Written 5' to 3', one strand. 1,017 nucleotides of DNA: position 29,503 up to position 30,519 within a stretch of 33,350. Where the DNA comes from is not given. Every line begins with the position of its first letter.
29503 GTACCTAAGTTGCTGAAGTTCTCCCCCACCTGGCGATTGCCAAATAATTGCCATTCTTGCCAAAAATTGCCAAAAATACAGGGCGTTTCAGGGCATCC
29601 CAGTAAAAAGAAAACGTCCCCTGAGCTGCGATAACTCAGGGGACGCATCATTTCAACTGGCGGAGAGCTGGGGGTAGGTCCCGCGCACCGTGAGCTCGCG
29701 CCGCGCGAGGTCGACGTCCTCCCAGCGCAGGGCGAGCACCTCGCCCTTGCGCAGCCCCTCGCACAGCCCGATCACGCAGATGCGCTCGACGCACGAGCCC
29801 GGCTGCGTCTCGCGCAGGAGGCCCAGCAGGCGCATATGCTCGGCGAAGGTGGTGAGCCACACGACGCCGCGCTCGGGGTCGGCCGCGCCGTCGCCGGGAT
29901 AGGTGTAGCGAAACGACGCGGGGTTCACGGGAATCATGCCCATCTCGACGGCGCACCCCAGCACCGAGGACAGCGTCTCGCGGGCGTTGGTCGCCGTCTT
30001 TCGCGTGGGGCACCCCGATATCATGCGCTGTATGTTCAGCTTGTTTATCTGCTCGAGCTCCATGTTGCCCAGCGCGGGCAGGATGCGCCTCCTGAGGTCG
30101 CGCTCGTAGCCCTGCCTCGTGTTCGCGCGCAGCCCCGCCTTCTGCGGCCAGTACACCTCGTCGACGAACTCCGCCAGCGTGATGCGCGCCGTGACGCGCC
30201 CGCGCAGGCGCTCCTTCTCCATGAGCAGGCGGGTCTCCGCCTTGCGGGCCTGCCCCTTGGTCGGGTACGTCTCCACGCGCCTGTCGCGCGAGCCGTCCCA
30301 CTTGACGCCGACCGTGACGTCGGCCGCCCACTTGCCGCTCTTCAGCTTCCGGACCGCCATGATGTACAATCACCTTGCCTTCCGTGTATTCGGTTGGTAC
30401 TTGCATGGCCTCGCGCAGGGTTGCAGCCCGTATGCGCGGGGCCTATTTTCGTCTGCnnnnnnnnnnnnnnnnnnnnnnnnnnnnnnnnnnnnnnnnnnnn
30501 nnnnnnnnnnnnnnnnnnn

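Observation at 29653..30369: Integrase is truncated before its catalytic residues, on a circularly closed phage genome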

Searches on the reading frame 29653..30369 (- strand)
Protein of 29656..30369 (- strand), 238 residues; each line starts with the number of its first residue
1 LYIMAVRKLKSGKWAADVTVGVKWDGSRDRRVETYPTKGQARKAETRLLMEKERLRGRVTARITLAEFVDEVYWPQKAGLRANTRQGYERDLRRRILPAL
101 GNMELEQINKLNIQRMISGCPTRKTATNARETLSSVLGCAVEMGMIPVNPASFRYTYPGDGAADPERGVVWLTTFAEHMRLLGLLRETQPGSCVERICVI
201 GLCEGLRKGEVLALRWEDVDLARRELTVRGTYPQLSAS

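Call 5: search_protein_families(library=pfam, proteins=[window:29653-30360:-], max_evalue=0.01)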
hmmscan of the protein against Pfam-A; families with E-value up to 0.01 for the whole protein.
window:29653-30360:- (235 aa): 2 families
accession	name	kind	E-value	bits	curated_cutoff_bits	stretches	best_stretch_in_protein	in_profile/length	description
PF14659.12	Phage_int_SAM_3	-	6.1e-09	36.4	22.6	1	61-115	1-55/58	Phage integrase, N-terminal SAM-like domain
PF22022.2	Phage_int_M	-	6.6e-06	26.7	27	1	68-148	7-90/96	Phage integrase central domain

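Call 8: find_encoding_contigs(protein=window:29653-30360:-, flank=10000, max_places=10)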
Protein window:29653-30360:- (235 aa): no gene with exactly this product is on record in the collection.

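Call 9: find_encoding_contigs(protein=window:29656-30369:-, flank=10000, max_places=10)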
Protein seq(238 aa) (238 aa): no gene with exactly this product is on record in the collection.

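Call 10: find_homologous_proteins(query=window:29653-30360:-)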
Query window:29653-30360:- (235 aa): 103 proteins with E <= 0.001 among 1085 candidates.
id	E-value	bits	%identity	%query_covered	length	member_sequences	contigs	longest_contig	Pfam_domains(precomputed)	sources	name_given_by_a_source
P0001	2.3e-148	510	99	98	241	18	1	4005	PF14659.13,PF22022.3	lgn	-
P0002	9.2e-147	505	98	98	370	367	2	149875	PF14659.13,PF22022.3,PF00589.28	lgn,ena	-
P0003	2.7e-145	500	97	98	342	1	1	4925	PF14659.13,PF22022.3,PF00589.28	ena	-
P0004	1.6e-144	497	97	98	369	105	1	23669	PF14659.13,PF22022.3,PF00589.28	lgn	-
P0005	4.8e-140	483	94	98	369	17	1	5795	PF14659.13,PF22022.3,PF00589.28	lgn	-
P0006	3.8e-138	477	93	98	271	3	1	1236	PF14659.13,PF22022.3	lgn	-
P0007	2.9e-129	448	86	98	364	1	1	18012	PF14659.13,PF22022.3,PF00589.28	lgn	-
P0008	8.2e-125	433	85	97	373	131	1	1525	PF14659.13,PF22022.3,PF00589.28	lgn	-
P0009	1.3e-124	432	87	98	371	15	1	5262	PF14659.13,PF22022.3,PF00589.28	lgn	-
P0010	1.0e-123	429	84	97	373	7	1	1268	PF14659.13,PF22022.3,PF00589.28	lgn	-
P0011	2.0e-122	425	81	98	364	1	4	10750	PF14659.13,PF22022.3,PF00589.28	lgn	-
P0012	2.0e-112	393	86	90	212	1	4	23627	PF22022.3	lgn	-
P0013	1.1e-107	377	74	98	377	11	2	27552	PF14659.13,PF22022.3,PF00589.28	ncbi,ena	-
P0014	8.7e-102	358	77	91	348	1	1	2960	PF14659.13,PF22022.3,PF00589.28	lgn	-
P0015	8.4e-95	335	87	76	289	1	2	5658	PF14659.13,PF22022.3,PF00589.28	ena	-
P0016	1.5e-94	334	68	98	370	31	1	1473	PF14659.13,PF00589.28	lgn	-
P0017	4.6e-93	329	65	98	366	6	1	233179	PF14659.13,PF00589.28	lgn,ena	-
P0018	2.6e-92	327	67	97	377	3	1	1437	PF00589.28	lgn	-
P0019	2.5e-91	323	66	98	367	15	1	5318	PF14659.13,PF22022.3,PF00589.28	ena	-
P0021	1.0e-87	312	65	98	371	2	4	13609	PF14659.13,PF00589.28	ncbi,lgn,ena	-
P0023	4.5e-85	303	63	97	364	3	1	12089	PF14659.13,PF00589.28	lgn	-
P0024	5.7e-85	303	63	97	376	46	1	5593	PF14659.13,PF00589.28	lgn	-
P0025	2.7e-84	300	60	97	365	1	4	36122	PF14659.13,PF00589.28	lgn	-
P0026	1.2e-83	298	60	97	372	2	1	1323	PF14659.13,PF00589.28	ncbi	ncbi:MAG: tyrosine-type recombinase/integrase [Raoultibacter sp.]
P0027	5.7e-83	296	59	97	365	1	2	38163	PF14659.13,PF00589.28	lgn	-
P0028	8.4e-83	296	61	97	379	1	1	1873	PF14659.13,PF00589.28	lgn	-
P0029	4.5e-82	293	60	97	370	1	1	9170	PF14659.13,PF00589.28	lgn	-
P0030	6.7e-82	293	60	97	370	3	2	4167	PF14659.13,PF00589.28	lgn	-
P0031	1.2e-81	292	61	97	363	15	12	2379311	PF14659.13,PF22022.3,PF00589.28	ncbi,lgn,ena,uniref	ncbi:tyrosine-type recombinase/integrase [Enorma phocaeensis]|uniref:tyrosine-type recombinase/integ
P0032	2.7e-80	287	60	97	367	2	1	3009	PF14659.13,PF00589.28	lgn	-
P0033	4.7e-79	283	59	97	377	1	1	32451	PF14659.13,PF00589.28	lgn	-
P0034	5.0e-79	283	57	97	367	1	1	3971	PF14659.13,PF00589.28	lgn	-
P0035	7.4e-79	283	86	48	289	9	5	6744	PF00589.28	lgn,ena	-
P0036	2.2e-78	281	61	97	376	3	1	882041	PF22022.3,PF00589.28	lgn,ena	-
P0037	5.9e-78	280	60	97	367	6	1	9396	PF14659.13,PF00589.28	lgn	-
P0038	1.0e-77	279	58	97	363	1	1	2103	PF14659.13,PF22022.3,PF00589.28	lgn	-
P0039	4.5e-77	277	56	97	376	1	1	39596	PF14659.13,PF00589.28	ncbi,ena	-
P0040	6.2e-77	276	60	92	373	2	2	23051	PF14659.13,PF00589.28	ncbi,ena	-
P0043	1.9e-76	275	60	97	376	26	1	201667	PF14659.13,PF00589.28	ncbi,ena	-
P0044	5.0e-76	273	56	100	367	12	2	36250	PF14659.13,PF22022.3,PF00589.28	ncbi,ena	-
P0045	1.9e-74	268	58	97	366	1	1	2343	PF14659.13,PF00589.28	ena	-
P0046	1.1e-73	266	59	97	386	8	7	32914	PF14659.13,PF22022.3,PF00589.28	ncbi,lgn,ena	-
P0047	2.7e-73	264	98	55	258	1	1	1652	PF14659.13,PF00589.28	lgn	-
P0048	2.8e-72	261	55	97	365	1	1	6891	PF14659.13,PF00589.28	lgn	-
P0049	4.0e-72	261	54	98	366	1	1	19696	PF00589.28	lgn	-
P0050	1.7e-71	259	57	97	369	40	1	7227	PF00589.28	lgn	-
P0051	4.9e-71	257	58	90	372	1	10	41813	PF14659.13,PF00589.28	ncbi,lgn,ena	-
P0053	1.8e-70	255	54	97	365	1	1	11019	PF14659.13,PF22022.3,PF00589.28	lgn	-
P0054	7.3e-70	253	56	97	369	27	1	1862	PF00589.28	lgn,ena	-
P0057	5.2e-68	247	54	98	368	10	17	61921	PF14659.13,PF00589.28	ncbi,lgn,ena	-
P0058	7.8e-68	247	54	97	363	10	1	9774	PF14659.13,PF00589.28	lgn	-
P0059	3.3e-67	245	52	97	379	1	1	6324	PF14659.13,PF00589.28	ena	-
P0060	7.4e-67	243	85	48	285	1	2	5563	PF00589.28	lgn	-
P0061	1.0e-66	243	53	97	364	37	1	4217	PF14659.13,PF22022.3,PF00589.28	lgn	-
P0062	1.3e-66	243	56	96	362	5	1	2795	PF14659.13,PF00589.28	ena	-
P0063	3.2e-66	241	54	96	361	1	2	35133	PF14659.13,PF00589.28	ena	-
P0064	1.6e-65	239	53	97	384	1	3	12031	PF14659.13,PF22022.3,PF00589.28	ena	-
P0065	5.8e-65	237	51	97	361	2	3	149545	PF14659.13,PF00589.28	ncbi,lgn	-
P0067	1.7e-64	236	52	97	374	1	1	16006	PF14659.13,PF00589.28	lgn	-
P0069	5.0e-64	234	52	97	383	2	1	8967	PF14659.13,PF00589.28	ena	-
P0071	7.7e-64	234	51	97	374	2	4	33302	PF00589.28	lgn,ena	-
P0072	1.4e-62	229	53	92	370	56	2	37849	PF14659.13,PF00589.28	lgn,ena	-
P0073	1.9e-62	229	52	97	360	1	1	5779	PF14659.13,PF22022.3,PF00589.28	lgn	-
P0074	3.7e-62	228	49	97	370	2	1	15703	PF14659.13,PF22022.3,PF00589.28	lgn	-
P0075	1.3e-60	223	48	97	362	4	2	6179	PF14659.13,PF00589.28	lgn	-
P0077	1.3e-59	220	50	91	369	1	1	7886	PF14659.13,PF00589.28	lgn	-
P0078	8.0e-58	214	50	97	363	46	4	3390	PF14659.13,PF00589.28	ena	-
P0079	1.3e-57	213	49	97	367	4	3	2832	PF14659.13,PF00589.28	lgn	-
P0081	2.9e-41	160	43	97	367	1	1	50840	PF14659.13,PF00589.28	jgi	jgi:integrase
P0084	2.0e-26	111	56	50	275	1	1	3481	PF00589.28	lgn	-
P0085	2.0e-11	62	31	97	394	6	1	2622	PF14659.13,PF22022.3,PF00589.28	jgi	jgi:integrase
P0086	4.7e-11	61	30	93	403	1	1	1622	PF14659.13,PF22022.3,PF00589.28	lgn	-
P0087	1.5e-10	59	27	97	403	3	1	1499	PF14659.13,PF22022.3,PF00589.28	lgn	-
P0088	7.9e-10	57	92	15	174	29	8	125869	PF00589.28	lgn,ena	-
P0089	1.1e-8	53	28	93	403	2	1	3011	PF14659.13,PF22022.3,PF00589.28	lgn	-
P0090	2.5e-8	52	35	60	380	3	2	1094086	PF00589.28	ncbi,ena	-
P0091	1.6e-6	46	33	96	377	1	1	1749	PF00589.28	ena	-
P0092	3.6e-6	45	28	96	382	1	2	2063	PF22022.3,PF00589.28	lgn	-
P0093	4.3e-6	45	30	90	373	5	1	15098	PF22022.3,PF00589.28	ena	-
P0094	2.0e-5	42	28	91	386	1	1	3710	PF14659.13,PF00589.28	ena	-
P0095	2.1e-5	42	31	69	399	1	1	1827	PF13356.13,PF00589.28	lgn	-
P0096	3.0e-5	42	30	97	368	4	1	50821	PF00589.28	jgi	jgi:integrase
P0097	4.8e-5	41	29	97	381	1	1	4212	PF14659.13,PF00589.28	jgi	-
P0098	5.4e-5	41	29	96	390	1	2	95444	PF14659.13,PF13102.13,PF00589.28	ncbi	-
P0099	1.2e-4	40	27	71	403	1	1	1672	PF14659.13,PF00589.28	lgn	-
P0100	1.8e-4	39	29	71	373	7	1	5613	PF22022.3,PF00589.28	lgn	-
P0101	3.7e-4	38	28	90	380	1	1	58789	PF00589.28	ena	-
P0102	5.6e-4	38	27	83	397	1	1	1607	PF00589.28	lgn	-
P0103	8.3e-4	37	28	89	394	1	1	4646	PF22022.3,PF00589.28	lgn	-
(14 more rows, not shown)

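Call 12: find_encoding_contigs(protein=P0002, flank=10000, max_places=8)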
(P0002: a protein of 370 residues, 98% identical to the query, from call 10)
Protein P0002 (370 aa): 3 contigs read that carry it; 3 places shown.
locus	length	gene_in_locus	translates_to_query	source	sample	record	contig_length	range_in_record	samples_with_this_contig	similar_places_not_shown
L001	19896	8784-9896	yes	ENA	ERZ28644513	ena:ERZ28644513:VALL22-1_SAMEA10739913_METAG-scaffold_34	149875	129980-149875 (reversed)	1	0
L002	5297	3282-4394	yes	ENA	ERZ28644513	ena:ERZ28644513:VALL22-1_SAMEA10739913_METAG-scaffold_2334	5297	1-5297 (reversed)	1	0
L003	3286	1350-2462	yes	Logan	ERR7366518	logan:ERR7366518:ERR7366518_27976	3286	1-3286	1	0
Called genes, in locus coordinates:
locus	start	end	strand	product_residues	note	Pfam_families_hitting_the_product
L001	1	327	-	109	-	?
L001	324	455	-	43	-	-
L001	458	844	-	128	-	-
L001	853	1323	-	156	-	-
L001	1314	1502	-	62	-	-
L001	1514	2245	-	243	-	PF19808:DUF6291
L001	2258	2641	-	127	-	PF00436:SSB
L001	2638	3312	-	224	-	PF04404:ERF (weak)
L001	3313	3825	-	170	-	-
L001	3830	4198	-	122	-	PF05866:RusA (weak)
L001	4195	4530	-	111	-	-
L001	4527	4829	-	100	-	-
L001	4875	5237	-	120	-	-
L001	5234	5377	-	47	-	-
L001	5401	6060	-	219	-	-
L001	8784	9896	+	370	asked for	PF14659:Phage_int_SAM_3, PF22022:Phage_int_M (faint), PF00589:Phage_integrase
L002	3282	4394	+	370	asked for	PF14659:Phage_int_SAM_3, PF22022:Phage_int_M (faint), PF00589:Phage_integrase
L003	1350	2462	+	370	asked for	PF14659:Phage_int_SAM_3, PF22022:Phage_int_M (faint), PF00589:Phage_integrase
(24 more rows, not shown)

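Call 13: find_encoding_contigs(protein=P0001, flank=10000, max_places=8)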
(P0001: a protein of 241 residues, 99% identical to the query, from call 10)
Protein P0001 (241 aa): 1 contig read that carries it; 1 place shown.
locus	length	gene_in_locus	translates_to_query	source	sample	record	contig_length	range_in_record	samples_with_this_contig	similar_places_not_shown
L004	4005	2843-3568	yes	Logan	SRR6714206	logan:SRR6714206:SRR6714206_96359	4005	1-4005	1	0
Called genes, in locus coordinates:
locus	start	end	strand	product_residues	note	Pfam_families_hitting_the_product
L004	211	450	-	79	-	PF12728:HTH_17 (weak)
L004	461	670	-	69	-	-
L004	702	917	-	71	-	-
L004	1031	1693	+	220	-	PF01381:HTH_3 (weak), PF13443:HTH_26 (weak), PF00717:Peptidase_S24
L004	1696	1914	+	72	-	-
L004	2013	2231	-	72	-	-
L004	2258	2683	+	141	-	-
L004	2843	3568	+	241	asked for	PF14659:Phage_int_SAM_3, PF22022:Phage_int_M (weak)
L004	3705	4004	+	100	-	?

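Call 30: search_protein_families(library=ncbifam, proteins=[window:29653-30360:-], max_evalue=0.01)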
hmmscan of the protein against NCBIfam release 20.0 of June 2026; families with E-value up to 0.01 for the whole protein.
window:29653-30360:- (235 aa): 1 family
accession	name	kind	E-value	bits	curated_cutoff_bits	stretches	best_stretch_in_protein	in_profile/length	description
TIGR02225.1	recomb_XerD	equivalog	0.0061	15.9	329.6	0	73-227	9-162/290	site-specific tyrosine recombinase XerD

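Call 36: find_related_loci(query=P0002, collection=genome_contigs, flank=10000)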
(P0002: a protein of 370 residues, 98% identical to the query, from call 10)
Query P0002 (370 aa) in genome_contigs; peptide patterns used: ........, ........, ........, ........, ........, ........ (x = any residue, [..] = any of these).
46 stretches matched a pattern; 10 encode a relative of the query (tblastn E <= 1e-3); 10 distinct loci.
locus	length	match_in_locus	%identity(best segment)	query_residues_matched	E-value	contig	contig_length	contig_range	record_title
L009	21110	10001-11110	99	1-370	0e+0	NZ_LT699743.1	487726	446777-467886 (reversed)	Collinsella bouchesdurhonensis strain Marseille-P3296, whole genome shotgun sequence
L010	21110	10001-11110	98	1-370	0e+0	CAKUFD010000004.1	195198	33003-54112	MAG: uncultured Collinsella sp. isolate REFINED_METABAT215_TOP10_CONTIGS_1500_ASSEMBLY_K77_MERGED__Hadza_PheChl_Fiber-Ha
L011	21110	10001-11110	97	1-370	0e+0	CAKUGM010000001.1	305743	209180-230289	MAG: uncultured Collinsella sp. isolate REFINED_METABAT215_TOP10_CONTIGS_1500_ASSEMBLY_K77_MERGED__Hadza_MoBio_hadza-I-L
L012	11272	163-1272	97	1-370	0e+0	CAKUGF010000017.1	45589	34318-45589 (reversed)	MAG: uncultured Collinsella sp. isolate REFINED_METABAT215_TOP10_CONTIGS_1500_ASSEMBLY_K77_MERGED__Hadza_MoBio_hadza-A-D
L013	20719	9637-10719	93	1-361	0e+0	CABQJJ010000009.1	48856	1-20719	MAG TPA_asm: uncultured Collinsella sp. isolate MGYG-HGUT-00645 genome assembly, contig: GUT_GENOME019343_9, whole genom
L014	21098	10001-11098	86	1-366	0e+0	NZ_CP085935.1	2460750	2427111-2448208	Collinsella stercoris DSM 13279 strain FDAARGOS_1572 chromosome, complete genome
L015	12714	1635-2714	77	1-360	0e+0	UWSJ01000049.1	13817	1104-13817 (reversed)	uncultured Coriobacteriaceae bacterium isolate UMGS1204 genome assembly, contig: NODE_858_length_13817_cov_12.6215, whol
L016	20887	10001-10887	83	1-361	7e-85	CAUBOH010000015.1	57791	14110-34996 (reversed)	MAG TPA_asm: uncultured Collinsella sp. isolate SRR17382070_bin.42_MetaWRAP_v1.3_MAG genome assembly, contig: ERZ1870795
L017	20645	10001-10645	41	1-226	4e-29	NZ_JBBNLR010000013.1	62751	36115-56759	Collinsella sp. CLA-ER-H5 CLAERH5_contig_13_length_62828, whole genome shotgun sequence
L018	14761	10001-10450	26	176-343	4e-8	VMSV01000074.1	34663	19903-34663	MAG: Desulfobacteraceae bacterium isolate S2_4 k141_521051, whole genome shotgun sequence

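Call 57: search_protein_families(library=pfam, proteins=[L017:7397-9028:+], max_evalue=0.001)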
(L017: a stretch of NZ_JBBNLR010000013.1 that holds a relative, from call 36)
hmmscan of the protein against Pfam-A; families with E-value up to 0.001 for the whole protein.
L017:7397-9028:+ (543 aa): 5 families
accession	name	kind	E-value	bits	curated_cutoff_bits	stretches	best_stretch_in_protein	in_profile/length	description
PF13175.12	AAA_15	-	5.7e-15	56.2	32.1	2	15-55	3-43/374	AAA ATPase domain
PF13304.12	AAA_21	-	1.3e-09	39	27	1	229-293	249-303/304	AAA domain, putative AbiEii toxin, Type IV TA system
PF13476.12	AAA_23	-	7.3e-08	33.7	27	1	17-52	1-36/201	AAA domain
PF02463.25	SMC_N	-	1.6e-07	31.4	40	1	15-53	2-42/220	RecF/RecN/SMC N terminal domain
PF13401.12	AAA_22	-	0.00063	20.5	27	0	34-57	4-27/130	AAA domain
